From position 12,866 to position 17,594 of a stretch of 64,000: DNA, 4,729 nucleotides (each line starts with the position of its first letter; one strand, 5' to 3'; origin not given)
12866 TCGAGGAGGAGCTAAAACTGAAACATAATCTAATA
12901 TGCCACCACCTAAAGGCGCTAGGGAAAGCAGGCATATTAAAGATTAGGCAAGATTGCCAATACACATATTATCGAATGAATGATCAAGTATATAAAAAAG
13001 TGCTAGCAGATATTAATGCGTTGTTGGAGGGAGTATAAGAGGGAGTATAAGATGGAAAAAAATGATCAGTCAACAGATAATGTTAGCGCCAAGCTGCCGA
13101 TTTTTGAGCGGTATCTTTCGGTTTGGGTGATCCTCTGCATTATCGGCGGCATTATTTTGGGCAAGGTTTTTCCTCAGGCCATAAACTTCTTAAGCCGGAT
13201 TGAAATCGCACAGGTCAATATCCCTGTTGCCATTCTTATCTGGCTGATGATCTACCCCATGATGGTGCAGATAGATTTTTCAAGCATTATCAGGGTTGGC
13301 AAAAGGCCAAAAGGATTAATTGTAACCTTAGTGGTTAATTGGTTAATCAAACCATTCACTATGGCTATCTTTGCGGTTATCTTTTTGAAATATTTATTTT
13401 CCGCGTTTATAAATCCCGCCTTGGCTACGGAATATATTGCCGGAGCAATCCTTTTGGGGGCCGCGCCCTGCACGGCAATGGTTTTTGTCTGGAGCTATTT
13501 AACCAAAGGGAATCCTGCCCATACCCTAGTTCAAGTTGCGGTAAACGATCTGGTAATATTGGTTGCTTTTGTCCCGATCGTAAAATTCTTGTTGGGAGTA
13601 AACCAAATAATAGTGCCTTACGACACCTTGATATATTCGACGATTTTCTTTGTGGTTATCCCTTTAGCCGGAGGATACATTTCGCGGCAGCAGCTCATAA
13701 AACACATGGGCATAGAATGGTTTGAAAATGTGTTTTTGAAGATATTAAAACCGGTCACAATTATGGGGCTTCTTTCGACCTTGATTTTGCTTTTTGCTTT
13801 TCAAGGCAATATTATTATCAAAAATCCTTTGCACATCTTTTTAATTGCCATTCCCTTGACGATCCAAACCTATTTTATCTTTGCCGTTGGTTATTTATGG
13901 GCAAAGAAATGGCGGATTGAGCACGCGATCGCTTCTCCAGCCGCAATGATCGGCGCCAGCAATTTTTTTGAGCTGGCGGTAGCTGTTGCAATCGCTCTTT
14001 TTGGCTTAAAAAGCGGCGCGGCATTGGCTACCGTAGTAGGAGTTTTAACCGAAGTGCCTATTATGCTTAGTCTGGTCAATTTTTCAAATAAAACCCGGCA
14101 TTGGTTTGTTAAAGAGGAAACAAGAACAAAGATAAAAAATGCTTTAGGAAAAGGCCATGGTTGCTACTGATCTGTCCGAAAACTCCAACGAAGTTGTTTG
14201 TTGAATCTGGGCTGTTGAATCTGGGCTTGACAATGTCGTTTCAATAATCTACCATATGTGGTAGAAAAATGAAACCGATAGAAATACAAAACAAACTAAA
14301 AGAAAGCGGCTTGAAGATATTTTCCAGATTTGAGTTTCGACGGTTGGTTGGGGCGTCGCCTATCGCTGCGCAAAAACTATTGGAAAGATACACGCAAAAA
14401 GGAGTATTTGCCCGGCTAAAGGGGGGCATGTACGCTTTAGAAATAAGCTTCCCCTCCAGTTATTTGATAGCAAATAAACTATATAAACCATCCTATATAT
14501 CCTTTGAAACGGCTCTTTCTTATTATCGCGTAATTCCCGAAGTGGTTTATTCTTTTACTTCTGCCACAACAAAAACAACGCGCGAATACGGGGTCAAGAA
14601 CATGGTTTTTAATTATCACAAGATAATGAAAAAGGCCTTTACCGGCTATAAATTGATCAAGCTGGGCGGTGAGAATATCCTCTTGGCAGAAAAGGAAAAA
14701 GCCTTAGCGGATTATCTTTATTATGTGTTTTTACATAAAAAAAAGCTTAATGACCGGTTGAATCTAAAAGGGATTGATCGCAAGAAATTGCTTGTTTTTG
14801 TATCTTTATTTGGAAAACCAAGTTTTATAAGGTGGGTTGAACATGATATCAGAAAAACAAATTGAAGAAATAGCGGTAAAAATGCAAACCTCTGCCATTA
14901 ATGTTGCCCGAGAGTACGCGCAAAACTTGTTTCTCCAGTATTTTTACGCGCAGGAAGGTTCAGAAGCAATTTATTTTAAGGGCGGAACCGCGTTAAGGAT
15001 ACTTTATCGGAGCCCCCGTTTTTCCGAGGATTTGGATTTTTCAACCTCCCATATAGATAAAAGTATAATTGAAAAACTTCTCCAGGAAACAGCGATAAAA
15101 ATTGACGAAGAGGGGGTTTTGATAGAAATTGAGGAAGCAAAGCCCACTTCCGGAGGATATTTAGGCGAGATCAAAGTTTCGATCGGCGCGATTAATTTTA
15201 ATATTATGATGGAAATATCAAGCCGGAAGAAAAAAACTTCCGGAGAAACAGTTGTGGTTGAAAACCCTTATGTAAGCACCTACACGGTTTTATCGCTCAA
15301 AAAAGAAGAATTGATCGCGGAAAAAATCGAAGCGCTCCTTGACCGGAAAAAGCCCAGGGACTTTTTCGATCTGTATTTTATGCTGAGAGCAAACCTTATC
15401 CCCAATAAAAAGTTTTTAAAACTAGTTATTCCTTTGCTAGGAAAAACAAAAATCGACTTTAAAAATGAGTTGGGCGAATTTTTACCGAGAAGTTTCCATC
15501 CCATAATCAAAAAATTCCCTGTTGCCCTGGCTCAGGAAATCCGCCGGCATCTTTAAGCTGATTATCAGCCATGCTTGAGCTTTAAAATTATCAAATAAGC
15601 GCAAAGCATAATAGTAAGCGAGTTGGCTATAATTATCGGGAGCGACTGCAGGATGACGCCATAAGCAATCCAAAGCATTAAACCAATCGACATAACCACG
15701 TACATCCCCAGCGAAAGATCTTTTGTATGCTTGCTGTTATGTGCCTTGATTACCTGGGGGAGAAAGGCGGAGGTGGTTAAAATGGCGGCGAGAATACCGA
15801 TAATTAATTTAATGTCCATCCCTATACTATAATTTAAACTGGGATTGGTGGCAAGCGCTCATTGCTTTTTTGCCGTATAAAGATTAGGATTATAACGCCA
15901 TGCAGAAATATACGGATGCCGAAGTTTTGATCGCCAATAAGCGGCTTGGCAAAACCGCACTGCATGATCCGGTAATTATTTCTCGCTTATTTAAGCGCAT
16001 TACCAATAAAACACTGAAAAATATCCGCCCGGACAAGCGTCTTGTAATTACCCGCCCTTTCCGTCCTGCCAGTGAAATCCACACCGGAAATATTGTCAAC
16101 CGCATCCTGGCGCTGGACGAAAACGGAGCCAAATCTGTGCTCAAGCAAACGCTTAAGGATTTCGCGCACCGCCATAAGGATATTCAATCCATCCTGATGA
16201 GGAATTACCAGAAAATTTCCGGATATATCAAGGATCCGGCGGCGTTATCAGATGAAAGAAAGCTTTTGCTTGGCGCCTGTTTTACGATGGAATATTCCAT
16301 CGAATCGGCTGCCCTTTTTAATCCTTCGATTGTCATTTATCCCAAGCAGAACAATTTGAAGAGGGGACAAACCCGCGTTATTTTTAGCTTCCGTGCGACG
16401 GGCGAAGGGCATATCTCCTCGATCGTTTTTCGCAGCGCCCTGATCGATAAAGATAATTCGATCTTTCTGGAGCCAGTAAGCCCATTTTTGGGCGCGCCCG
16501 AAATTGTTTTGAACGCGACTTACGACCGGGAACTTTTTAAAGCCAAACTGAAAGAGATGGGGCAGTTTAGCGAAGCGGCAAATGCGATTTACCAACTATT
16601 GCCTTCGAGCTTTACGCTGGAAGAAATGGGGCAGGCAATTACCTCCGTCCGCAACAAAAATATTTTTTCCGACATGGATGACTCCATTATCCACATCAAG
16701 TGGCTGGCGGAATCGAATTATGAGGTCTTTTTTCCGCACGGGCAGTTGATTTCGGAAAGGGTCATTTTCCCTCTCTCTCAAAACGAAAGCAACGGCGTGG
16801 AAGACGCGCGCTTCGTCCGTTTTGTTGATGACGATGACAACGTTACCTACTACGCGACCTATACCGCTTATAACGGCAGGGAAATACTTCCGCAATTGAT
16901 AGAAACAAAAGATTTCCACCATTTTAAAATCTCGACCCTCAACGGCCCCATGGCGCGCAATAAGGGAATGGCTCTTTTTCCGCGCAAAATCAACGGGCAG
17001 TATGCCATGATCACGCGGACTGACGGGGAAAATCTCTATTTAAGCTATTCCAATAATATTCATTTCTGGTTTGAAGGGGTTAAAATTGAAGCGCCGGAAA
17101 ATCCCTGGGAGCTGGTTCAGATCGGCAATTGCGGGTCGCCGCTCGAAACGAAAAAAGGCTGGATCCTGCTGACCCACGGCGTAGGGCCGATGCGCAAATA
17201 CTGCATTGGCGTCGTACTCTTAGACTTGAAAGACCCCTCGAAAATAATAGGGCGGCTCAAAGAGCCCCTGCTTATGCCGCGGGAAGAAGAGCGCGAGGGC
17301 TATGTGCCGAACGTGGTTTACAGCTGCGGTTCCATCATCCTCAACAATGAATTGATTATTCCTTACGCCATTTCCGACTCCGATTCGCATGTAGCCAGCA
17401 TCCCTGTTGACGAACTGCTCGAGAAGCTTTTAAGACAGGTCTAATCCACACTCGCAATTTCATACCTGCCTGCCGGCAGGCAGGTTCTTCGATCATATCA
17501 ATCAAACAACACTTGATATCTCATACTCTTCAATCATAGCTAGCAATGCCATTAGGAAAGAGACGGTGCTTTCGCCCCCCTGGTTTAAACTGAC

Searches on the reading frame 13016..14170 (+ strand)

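Call 11: search_protein_families(library=pfam, proteins=[window:13016-14170:+], max_evalue=0.01)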
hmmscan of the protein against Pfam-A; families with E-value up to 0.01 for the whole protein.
window:13016-14170:+ (384 aa): 1 family
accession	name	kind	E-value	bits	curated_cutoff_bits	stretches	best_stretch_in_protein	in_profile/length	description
PF01758.21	SBF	-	1.2e-38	133.1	24.3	1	72-269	1-190/191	Sodium Bile acid symporter family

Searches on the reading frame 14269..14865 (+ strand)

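Call 11: search_protein_families(library=pfam, proteins=[window:14269-14865:+], max_evalue=0.01)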
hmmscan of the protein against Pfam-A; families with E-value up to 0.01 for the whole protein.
window:14269-14865:+ (198 aa): 0 families

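Call 82: search_protein_families(library=ncbifam, proteins=[window:14269-14865:+], max_evalue=0.01)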
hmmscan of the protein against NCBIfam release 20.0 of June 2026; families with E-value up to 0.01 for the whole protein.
window:14269-14865:+ (198 aa): 1 family
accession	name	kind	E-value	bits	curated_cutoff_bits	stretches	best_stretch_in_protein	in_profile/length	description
NF047376.1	TAA_AbiEi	equivalog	6.6e-09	35.7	150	1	7-148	10-160/172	type IV toxin-antitoxin system AbiEi family antitoxin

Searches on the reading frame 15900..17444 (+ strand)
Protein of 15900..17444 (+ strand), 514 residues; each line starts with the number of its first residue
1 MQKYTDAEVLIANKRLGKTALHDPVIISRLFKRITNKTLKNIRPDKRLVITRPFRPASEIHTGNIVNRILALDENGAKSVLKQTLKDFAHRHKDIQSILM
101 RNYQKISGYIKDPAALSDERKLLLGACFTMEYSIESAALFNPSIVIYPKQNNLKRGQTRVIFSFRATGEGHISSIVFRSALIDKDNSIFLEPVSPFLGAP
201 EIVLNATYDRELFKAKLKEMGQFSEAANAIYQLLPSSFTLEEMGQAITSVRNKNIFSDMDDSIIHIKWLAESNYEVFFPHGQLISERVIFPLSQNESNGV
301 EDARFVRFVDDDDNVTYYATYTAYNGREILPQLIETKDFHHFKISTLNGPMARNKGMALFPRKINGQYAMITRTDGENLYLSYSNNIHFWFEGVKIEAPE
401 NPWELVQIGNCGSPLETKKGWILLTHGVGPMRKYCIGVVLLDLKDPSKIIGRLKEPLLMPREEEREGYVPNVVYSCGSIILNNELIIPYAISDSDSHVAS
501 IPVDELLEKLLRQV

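Call 11: search_protein_families(library=pfam, proteins=[window:15900-17444:+], max_evalue=0.01)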
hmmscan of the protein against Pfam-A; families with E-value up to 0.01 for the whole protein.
window:15900-17444:+ (514 aa): 1 family
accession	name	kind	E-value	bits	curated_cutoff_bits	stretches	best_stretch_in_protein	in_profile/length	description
PF04041.19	Glyco_hydro_130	-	7.6e-33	114.2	26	1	283-508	82-316/320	beta-1,4-mannooligosaccharide phosphorylase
